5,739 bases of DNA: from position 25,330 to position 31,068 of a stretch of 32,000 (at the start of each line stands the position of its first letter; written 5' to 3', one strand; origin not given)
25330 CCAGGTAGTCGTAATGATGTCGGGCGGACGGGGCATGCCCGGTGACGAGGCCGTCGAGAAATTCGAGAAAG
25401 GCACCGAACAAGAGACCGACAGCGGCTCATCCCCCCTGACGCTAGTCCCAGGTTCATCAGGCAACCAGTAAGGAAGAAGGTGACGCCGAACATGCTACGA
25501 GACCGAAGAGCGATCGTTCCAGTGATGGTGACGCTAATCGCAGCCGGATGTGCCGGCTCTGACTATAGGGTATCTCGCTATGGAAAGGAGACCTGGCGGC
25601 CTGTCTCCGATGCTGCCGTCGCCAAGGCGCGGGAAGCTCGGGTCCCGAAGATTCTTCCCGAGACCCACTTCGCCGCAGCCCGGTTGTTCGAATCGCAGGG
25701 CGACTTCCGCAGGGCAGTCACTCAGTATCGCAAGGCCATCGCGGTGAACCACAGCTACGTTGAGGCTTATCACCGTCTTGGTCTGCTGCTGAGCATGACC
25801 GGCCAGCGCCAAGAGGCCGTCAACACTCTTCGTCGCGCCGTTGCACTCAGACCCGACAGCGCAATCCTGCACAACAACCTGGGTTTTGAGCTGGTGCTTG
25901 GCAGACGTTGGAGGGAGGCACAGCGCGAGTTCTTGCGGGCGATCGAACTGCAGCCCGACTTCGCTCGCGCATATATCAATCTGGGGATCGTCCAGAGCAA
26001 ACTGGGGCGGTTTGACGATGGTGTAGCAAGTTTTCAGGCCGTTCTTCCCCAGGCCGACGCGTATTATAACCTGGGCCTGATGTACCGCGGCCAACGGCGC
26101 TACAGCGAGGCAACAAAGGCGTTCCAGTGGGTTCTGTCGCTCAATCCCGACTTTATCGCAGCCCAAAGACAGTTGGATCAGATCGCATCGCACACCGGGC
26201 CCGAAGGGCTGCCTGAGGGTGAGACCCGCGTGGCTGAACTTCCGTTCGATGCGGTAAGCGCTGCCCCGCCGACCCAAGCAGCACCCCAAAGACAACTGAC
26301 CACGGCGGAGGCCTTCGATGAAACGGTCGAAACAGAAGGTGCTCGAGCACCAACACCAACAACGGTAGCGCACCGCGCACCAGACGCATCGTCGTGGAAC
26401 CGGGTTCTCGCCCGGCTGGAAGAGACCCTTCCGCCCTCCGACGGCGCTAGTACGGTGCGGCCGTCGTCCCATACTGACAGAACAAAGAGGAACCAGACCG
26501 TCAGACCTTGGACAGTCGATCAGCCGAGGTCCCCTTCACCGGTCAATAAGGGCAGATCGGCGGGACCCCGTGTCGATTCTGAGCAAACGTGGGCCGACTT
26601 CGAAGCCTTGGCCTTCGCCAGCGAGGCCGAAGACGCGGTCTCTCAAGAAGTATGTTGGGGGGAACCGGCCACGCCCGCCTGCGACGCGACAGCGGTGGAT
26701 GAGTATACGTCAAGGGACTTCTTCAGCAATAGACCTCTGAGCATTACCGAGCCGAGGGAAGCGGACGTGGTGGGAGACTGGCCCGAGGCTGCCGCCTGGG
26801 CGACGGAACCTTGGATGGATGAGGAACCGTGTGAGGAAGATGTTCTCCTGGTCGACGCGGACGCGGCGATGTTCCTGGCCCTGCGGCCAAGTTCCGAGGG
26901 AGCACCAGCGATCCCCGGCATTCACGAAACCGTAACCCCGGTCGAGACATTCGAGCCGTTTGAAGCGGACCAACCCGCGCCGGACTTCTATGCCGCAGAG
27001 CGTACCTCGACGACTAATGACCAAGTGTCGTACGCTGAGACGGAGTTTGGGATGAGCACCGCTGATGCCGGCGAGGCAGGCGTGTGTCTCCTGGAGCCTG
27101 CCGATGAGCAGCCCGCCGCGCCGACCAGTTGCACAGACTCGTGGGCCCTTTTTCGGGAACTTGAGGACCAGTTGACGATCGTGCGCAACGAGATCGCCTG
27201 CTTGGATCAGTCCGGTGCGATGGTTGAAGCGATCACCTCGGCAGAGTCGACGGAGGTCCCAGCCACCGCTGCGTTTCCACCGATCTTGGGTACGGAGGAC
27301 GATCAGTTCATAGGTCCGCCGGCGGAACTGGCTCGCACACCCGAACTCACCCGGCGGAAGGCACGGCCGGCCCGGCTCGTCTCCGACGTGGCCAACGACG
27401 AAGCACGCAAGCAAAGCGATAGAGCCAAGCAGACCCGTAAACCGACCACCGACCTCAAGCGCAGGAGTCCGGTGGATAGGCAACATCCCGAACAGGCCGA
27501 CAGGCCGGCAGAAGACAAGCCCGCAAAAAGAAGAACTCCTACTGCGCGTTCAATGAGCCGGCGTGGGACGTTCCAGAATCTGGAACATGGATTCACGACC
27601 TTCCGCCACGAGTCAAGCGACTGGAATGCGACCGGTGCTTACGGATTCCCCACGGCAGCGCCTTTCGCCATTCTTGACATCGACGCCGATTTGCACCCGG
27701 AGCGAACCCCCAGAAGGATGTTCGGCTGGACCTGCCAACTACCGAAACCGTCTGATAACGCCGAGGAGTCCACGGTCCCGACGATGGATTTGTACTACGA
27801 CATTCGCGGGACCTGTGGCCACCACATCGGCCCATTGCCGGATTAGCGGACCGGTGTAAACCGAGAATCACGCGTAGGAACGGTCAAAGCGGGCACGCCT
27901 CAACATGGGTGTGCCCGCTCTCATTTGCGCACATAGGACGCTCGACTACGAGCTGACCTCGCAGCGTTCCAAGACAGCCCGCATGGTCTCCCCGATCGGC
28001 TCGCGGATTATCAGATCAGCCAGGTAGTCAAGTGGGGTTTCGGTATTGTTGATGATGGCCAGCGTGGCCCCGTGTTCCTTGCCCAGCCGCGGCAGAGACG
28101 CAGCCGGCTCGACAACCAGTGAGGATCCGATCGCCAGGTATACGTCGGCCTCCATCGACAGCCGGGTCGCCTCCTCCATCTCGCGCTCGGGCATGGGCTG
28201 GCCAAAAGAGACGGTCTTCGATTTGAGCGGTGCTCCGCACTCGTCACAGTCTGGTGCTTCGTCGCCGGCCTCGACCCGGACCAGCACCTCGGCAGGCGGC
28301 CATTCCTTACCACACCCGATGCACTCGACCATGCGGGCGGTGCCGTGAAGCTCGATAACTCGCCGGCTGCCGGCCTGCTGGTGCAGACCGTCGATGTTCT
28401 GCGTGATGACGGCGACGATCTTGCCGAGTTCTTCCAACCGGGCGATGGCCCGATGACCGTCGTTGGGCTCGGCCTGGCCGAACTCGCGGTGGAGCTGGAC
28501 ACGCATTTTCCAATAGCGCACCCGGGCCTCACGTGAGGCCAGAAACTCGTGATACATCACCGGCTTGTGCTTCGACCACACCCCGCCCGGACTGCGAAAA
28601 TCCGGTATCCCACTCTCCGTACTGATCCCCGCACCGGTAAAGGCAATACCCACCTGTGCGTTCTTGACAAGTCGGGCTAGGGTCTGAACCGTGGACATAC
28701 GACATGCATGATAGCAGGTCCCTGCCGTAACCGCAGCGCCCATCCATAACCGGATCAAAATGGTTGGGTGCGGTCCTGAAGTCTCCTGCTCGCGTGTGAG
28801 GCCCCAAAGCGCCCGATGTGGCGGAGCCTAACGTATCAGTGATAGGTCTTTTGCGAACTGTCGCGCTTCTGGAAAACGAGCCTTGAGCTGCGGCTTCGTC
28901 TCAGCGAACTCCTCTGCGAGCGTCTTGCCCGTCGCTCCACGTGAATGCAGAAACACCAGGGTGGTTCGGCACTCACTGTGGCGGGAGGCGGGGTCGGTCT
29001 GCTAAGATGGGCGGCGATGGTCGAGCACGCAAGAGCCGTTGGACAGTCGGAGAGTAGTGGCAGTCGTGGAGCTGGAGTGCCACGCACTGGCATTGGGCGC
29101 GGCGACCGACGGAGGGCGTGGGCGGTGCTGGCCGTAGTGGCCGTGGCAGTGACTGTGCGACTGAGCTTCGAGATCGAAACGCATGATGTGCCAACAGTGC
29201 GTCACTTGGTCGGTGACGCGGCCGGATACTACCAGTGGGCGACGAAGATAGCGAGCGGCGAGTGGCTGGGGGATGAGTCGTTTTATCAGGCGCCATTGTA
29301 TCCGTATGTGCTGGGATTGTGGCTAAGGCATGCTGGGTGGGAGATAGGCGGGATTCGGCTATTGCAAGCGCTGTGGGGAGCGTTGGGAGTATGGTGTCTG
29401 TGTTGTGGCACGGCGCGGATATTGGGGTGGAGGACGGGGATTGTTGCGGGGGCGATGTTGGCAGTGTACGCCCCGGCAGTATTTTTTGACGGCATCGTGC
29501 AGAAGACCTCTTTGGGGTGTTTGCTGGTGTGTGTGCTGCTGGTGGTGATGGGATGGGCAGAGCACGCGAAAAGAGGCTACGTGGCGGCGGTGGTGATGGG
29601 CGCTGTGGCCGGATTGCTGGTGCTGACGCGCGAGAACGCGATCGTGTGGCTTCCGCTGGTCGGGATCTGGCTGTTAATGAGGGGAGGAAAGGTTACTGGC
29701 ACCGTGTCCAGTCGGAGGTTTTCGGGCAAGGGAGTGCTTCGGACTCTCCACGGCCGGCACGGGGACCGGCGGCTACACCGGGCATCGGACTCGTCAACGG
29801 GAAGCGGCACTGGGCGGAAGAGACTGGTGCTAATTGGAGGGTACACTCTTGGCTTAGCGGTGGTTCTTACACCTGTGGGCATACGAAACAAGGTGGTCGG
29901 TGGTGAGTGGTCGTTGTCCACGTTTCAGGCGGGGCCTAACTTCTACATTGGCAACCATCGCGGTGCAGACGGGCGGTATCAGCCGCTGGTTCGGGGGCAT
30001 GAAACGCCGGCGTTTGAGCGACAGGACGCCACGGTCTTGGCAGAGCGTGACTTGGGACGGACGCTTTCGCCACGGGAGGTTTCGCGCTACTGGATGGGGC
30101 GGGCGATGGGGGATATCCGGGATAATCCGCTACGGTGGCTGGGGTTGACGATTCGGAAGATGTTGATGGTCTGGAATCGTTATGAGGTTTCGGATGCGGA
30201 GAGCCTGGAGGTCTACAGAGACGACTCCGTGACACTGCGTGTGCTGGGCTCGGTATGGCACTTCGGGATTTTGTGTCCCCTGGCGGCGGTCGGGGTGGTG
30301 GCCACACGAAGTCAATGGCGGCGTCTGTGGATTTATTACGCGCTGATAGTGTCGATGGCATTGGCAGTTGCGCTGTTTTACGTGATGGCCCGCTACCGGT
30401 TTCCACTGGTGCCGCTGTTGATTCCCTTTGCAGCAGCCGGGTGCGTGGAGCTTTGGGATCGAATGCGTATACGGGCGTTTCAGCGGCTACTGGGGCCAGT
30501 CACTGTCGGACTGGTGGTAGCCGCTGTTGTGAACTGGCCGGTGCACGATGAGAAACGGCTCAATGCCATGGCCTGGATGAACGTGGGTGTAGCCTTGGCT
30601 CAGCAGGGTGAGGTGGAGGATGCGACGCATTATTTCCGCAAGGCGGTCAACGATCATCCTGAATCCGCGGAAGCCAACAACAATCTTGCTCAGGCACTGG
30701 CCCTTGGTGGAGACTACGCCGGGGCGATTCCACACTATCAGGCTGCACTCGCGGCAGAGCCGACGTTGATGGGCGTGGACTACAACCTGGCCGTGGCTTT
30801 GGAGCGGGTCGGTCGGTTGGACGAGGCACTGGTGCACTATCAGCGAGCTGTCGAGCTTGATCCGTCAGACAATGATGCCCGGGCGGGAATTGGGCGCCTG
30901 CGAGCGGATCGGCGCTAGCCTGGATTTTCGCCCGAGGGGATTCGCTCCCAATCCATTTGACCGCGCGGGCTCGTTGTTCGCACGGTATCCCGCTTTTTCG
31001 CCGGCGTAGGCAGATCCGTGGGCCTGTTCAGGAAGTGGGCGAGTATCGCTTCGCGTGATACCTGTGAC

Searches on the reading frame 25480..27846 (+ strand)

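Call 25: search_protein_families(library=pfam, proteins=[window:25480-27846:+], max_evalue=0.00001)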
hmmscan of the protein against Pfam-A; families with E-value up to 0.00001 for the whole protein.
window:25480-27846:+ (788 aa): 14 families
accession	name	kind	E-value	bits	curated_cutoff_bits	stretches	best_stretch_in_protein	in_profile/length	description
PF00515.34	TPR_1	-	1.2e-26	91.8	27.8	1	192-225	1-34/34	Tetratricopeptide repeat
PF07719.23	TPR_2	-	3.7e-26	89.5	27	0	192-224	1-33/34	Tetratricopeptide repeat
PF13414.12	TPR_11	-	6.8e-26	90.1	26.8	1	72-108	6-42/42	TPR repeat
PF13181.12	TPR_8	-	2.8e-19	68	25.7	0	192-224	1-33/34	Tetratricopeptide repeat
PF13431.12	TPR_17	-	5.6e-18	64.1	24.4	0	151-180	2-31/34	Tetratricopeptide repeat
PF13424.12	TPR_12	-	8.7e-14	51.9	30.1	0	62-125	12-76/77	Tetratricopeptide repeat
PF13432.12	TPR_16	-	1.1e-13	51.8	32.7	0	142-193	11-62/65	Tetratricopeptide repeat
PF13428.12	TPR_14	-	1.5e-13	50.4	23.5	0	60-101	1-42/44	Tetratricopeptide repeat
PF14559.12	TPR_19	-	8.4e-12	45.7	25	0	73-128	4-59/68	Tetratricopeptide repeat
PF13174.12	TPR_6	-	1.1e-10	41.9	26.3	0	95-127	1-33/33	Tetratricopeptide repeat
PF13176.12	TPR_7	-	3e-10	39.8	27.9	0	96-126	1-31/36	Tetratricopeptide repeat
PF13374.12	TPR_10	-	1.3e-08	35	27.5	0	192-216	2-26/42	Tetratricopeptide repeat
PF13371.12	TPR_9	-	3.3e-07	30.7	35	0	192-229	29-62/73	Tetratricopeptide repeat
PF24575.1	TPR_Slam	-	6e-07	30.3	35.2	0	63-112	50-99/104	Surface lipoprotein assembly modifier, N-terminal TPR repeats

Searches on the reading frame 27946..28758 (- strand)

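Call 25: search_protein_families(library=pfam, proteins=[window:27946-28758:-], max_evalue=0.00001)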
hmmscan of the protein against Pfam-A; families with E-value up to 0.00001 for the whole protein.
window:27946-28758:- (270 aa): 1 family
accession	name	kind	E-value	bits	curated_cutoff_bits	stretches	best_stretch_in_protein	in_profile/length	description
PF02146.23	SIR2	-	2.2e-45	155.2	24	1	42-218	1-180/180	Sir2 family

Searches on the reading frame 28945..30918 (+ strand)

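Call 25: search_protein_families(library=pfam, proteins=[window:28945-30918:+], max_evalue=0.00001)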
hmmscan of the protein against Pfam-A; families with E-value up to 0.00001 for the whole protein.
window:28945-30918:+ (657 aa): 14 families
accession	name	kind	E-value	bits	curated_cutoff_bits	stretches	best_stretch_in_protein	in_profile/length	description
PF00515.34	TPR_1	-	6.6e-20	70.5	27.8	1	613-642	5-34/34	Tetratricopeptide repeat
PF07719.23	TPR_2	-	1.3e-19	69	27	1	613-642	5-34/34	Tetratricopeptide repeat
PF13414.12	TPR_11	-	1.4e-14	54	26.8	0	623-650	8-35/42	TPR repeat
PF13428.12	TPR_14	-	6.8e-14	51.4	23.5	0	614-651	6-43/44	Tetratricopeptide repeat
PF13432.12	TPR_16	-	9e-14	52.1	32.7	1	550-606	6-62/65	Tetratricopeptide repeat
PF13424.12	TPR_12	-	1.1e-11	45.2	30.1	1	541-603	3-73/77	Tetratricopeptide repeat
PF13181.12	TPR_8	-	4.1e-11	42.6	25.7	0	613-641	5-33/34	Tetratricopeptide repeat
PF14559.12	TPR_19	-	6.7e-11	42.8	25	1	589-647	5-63/68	Tetratricopeptide repeat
PF13431.12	TPR_17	-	2.8e-10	40.1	24.4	0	563-595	1-33/34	Tetratricopeptide repeat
PF13231.12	PMT_2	-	3.7e-08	34.2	26.1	1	115-247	2-133/160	Dolichyl-phosphate-mannose-protein mannosyltransferase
PF13176.12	TPR_7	-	4.2e-08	33.1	27.9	0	613-642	3-34/36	Tetratricopeptide repeat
PF13374.12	TPR_10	-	1e-07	32.1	27.5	0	614-637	7-30/42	Tetratricopeptide repeat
PF13174.12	TPR_6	-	4.6e-07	30.5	26.3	0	543-574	2-33/33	Tetratricopeptide repeat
PF24575.1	TPR_Slam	-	4.7e-07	30.6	35.2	0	589-620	61-92/104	Surface lipoprotein assembly modifier, N-terminal TPR repeats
